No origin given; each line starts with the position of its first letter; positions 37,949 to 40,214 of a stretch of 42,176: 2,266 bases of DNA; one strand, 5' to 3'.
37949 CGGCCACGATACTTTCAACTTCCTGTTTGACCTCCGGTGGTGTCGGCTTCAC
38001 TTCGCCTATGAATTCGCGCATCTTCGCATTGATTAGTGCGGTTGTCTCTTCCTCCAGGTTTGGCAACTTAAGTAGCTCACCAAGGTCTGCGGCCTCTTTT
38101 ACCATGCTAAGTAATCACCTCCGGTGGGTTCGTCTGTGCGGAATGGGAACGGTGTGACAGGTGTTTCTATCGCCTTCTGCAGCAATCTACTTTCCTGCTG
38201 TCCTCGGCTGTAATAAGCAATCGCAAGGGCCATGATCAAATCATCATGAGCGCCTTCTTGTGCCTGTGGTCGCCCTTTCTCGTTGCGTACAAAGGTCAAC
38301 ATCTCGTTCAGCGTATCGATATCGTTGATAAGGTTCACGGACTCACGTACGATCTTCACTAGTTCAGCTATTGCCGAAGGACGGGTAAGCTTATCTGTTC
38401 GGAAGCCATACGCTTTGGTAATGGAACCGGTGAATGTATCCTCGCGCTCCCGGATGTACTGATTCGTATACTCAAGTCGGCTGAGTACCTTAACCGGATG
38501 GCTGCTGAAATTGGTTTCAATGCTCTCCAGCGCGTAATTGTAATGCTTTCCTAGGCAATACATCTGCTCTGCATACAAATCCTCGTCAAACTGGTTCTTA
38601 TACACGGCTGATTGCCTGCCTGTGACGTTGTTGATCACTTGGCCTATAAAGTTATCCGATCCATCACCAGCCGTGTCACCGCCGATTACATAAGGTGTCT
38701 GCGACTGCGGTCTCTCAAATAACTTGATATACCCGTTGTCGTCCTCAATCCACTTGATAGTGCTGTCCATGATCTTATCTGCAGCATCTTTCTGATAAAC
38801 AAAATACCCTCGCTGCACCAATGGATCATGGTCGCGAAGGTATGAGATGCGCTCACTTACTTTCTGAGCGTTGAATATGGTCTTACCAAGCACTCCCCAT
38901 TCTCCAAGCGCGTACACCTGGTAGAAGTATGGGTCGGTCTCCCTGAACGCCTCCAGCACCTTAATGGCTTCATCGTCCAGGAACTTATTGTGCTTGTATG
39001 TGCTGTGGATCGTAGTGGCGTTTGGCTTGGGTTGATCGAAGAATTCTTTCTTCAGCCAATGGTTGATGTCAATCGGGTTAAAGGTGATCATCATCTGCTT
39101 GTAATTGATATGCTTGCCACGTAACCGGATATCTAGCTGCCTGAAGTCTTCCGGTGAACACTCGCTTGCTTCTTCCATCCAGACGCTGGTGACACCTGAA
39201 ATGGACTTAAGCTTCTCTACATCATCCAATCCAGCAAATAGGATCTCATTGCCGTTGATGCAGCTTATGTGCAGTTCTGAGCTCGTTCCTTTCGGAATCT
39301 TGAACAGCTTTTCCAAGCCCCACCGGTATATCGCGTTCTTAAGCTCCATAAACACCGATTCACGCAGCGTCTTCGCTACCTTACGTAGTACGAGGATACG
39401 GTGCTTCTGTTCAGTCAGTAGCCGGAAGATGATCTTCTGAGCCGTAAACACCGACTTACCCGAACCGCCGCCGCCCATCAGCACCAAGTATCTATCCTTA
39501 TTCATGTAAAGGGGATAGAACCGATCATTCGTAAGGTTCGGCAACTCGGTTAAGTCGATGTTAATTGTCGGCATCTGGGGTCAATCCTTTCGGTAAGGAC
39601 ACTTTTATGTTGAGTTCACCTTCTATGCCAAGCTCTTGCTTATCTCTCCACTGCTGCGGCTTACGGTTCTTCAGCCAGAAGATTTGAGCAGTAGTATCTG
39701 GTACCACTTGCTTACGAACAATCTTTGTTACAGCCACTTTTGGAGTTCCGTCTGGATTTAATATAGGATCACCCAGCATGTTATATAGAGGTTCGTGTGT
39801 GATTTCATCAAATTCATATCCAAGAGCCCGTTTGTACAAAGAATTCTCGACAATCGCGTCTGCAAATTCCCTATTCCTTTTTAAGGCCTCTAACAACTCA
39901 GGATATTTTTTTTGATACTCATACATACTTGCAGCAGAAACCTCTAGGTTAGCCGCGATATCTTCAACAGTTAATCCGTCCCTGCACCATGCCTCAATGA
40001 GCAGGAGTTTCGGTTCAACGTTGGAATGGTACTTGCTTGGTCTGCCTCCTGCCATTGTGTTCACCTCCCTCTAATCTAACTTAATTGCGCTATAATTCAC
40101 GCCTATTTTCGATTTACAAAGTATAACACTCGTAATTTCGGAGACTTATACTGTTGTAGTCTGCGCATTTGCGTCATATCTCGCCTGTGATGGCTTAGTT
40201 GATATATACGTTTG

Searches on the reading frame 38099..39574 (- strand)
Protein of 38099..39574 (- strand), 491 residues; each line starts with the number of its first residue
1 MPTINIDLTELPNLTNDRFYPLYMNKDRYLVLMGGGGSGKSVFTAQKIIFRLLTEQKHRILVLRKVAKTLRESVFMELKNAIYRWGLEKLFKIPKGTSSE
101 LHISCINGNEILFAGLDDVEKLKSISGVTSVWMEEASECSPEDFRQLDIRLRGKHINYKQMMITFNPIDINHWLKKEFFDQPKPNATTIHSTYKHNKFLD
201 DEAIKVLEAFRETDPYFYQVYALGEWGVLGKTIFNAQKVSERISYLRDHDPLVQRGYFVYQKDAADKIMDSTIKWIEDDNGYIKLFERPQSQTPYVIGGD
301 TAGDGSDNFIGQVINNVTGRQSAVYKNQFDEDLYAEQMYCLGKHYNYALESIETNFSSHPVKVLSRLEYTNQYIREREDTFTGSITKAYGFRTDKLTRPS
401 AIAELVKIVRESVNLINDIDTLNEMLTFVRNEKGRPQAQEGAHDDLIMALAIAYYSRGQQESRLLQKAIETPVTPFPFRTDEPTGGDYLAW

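Call 9: search_protein_families(library=pfam, proteins=[window:38099-39574:-], max_evalue=0.1)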
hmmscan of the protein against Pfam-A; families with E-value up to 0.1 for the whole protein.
window:38099-39574:- (491 aa): 3 families
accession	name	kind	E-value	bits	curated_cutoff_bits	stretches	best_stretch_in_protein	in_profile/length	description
PF04466.19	Terminase_3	-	2e-52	178.1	23.2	1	27-225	2-201/201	Phage terminase large subunit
PF03237.21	Terminase_6N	-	7.2e-09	36.1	22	1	32-238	2-212/215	Terminase large subunit, T4likevirus-type, N-terminal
PF00005.33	ABC_tran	-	0.041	14.9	25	0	22-65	6-47/137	ABC transporter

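Call 10: search_protein_families(library=phrogs, proteins=[window:38099-39574:-], max_evalue=0.1)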
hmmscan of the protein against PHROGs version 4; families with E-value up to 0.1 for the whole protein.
window:38099-39574:- (491 aa): 8 families
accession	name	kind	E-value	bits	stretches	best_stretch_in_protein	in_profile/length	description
phrog_3717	-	head and packaging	4.1e-70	237.4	1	8-246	4-244/277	terminase large subunit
phrog_2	-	head and packaging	7.6e-49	168.2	1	22-460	273-595/807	terminase large subunit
phrog_24361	-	head and packaging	1.8e-18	67.8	1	324-470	3-151/162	terminase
phrog_22023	-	unknown function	5e-18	66.8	1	143-240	4-104/153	-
phrog_8711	-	head and packaging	7.5e-18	65.4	1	12-91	10-89/89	terminase large subunit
phrog_38407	-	unknown function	3.6e-15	56.8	1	282-468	169-359/370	-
phrog_979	-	head and packaging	1.1e-13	51.8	1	25-176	163-312/642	terminase large subunit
phrog_9526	-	head and packaging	0.02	15.3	1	26-175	22-172/280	terminase large subunit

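Call 65: search_dna_similar(query=window:38099-39574:-, collection=phages, mode=protein, max_evalue=1e-20, max_rows=15)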
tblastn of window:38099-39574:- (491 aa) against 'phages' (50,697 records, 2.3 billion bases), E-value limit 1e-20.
Records with a match: 448; places in all: 448; records where one place covers at least 80% of the query: 0.
Best place of each record, by identity: 60-80% 2; <60% 446.
By first word of the organism name: Streptococcus 116; Staphylococcus 99; Enterococcus 80; Clostridium 48; Listeria 16; Vibrio 14; Lactobacillus 14; Bacillus 12; Bacteriophage 7; Weissella 5; and 20 more.
By host as written in the record: Staphylococcus aureus 33; - 31; Clostridium sporogenes ATCC-15579 30; Enterococcus faecalis 21; Staphylococcus pseudintermedius 13; Enterococcus faecalis ATCC 29212 12; Enterococcus sp. 10; Vibrio breoganii 8; and 197 more.
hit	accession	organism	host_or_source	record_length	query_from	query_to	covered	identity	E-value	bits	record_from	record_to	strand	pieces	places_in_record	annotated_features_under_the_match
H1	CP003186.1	Thermoanaerobacterium phage THSA-485A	Thermoanaerobacterium saccharolyticum ...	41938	1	234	48%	60.3%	1e-86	296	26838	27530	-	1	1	phage terminase, large subunit, PBSX family | hypothetical protein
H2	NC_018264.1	Thermoanaerobacterium phage THSA-485A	Thermoanaerobacterium saccharolyticum ...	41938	1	234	48%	60.3%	1e-86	296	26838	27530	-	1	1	terminase large subunit | terminase small subunit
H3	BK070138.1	Bacteriophage sp.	Helicobacter pullorum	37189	6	242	48%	50.0%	3e-67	240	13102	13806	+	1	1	Phage terminase, large subunit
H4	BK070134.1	Bacteriophage sp.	Helicobacter pullorum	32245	6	242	48%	50.0%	3e-67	240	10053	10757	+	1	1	none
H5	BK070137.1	Bacteriophage sp.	Helicobacter pullorum NCTC 12824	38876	6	242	48%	50.0%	5e-67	239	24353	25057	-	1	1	Phage terminase, large subunit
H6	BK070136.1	Bacteriophage sp.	Helicobacter pullorum NCTC 12824 genome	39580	6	242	48%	50.0%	5e-67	239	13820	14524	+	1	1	PBSX family phage terminase large subunit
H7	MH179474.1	Aeromonas phage 62AhydR11PP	Aeromonas hydrophila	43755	19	243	46%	48.5%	1e-60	221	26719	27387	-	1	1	terminase large subunit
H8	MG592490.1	Vibrio phage 1.116.O._10N.222.52.C10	Vibrio breoganii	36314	19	238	45%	49.5%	7e-59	216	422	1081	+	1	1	terminase large subunit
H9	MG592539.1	Vibrio phage 1.172.O._10N.261.52.F5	Vibrio breoganii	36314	19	238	45%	49.5%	7e-59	216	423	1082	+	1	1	terminase large subunit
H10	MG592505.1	Vibrio phage 1.134.O._10N.222.52.B8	Vibrio breoganii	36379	19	238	45%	49.5%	7e-59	216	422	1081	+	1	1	terminase large subunit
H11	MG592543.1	Vibrio phage 1.176.O._10N.261.55.F5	Vibrio breoganii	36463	19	238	45%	49.5%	7e-59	216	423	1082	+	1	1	terminase large subunit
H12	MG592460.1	Vibrio phage 1.085.O._10N.222.51.E3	Vibrio breoganii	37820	19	238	45%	49.5%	7e-59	216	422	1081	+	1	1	terminase large subunit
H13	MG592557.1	Vibrio phage 1.189.B._10N.286.51.B5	Vibrio breoganii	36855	19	238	45%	49.5%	9e-59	215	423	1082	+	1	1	terminase large subunit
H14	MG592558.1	Vibrio phage 1.189.C._10N.286.51.B5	Vibrio breoganii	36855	19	238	45%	49.5%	9e-59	215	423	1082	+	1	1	terminase large subunit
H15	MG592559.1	Vibrio phage 1.189.O._10N.286.51.B5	Vibrio breoganii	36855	19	238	45%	49.5%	9e-59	215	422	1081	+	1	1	terminase large subunit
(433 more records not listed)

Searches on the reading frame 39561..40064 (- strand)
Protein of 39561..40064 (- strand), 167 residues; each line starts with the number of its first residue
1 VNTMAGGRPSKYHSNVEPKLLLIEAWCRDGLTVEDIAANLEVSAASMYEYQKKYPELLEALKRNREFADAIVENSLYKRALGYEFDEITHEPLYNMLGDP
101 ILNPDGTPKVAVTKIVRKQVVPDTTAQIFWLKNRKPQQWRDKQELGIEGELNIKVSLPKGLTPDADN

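Call 9: search_protein_families(library=pfam, proteins=[window:39561-40064:-], max_evalue=0.1)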
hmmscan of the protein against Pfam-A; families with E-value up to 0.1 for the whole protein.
window:39561-40064:- (167 aa): 3 families
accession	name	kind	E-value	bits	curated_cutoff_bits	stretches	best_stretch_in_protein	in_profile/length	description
PF01527.26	HTH_Tnp_1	-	0.0075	16.9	24.1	1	23-80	16-73/75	Transposase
PF00440.29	TetR_N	-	0.015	15.5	24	1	29-50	15-36/47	Bacterial regulatory proteins, tetR family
PF11985.13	Phage_Mu_Gp27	-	0.054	14.3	28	1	23-74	27-71/173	Bacteriophage Mu, Gp27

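Call 10: search_protein_families(library=phrogs, proteins=[window:39561-40064:-], max_evalue=0.1)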
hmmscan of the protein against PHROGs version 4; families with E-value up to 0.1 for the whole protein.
window:39561-40064:- (167 aa): 6 families
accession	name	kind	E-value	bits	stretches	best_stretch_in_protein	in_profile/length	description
phrog_309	-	head and packaging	1e-56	194.2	1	2-157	128-270/319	terminase small subunit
phrog_28310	-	unknown function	9.7e-12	46.1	1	17-79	10-72/76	-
phrog_23444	-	head and packaging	4.9e-11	43.8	1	70-140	41-99/126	terminase small subunit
phrog_4102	-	head and packaging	3.6e-06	28.3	1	6-150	9-121/166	terminase small subunit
phrog_16296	-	unknown function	0.037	15.3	1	59-96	23-57/84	-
phrog_2538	-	head and packaging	0.041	15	1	22-63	10-50/129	terminase small subunit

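Call 14: find_related_loci(query=window:39561-40064:-, collection=viral_contigs, flank=4000)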
Query window:39561-40064:- (167 aa) in viral_contigs; peptide patterns used: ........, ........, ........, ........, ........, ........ (x = any residue, [..] = any of these).
600 stretches matched a pattern (row limit reached: there are more); 592 encode a relative of the query (tblastn E <= 1e-3); the best 80 are kept; 80 distinct loci.
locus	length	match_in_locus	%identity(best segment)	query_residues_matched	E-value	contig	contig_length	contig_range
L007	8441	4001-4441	57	2-164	8e-53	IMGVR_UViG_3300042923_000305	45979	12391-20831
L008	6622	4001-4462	55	7-166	3e-52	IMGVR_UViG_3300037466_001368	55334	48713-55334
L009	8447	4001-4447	62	7-154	7e-52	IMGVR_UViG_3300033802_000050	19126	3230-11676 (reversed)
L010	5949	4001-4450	55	3-167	3e-51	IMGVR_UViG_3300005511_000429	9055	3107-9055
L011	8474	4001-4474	51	4-164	1e-49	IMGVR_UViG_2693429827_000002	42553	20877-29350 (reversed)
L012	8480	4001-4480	52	1-164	4e-49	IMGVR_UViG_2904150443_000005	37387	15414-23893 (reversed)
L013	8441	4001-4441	53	7-166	3e-47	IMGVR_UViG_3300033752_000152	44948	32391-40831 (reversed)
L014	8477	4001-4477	51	2-164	4e-49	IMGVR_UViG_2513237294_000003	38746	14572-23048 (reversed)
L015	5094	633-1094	49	2-164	2e-45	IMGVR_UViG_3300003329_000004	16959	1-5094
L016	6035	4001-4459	52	4-152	1e-45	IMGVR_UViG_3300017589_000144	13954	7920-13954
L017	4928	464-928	51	1-164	2e-45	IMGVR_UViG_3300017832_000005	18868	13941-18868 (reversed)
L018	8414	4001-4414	51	10-153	3e-45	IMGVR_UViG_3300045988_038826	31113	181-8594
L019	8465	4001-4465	51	1-164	2e-45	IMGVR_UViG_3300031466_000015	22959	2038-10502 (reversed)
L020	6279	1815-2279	51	1-164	2e-45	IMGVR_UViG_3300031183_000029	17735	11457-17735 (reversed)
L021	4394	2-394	52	11-152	5e-45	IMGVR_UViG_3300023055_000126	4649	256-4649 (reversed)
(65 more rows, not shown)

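Call 31: search_protein_families(library=ncbifam, proteins=[window:39561-40064:-], max_evalue=0.1)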
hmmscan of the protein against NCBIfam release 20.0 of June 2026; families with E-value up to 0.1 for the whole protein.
window:39561-40064:- (167 aa): 0 families
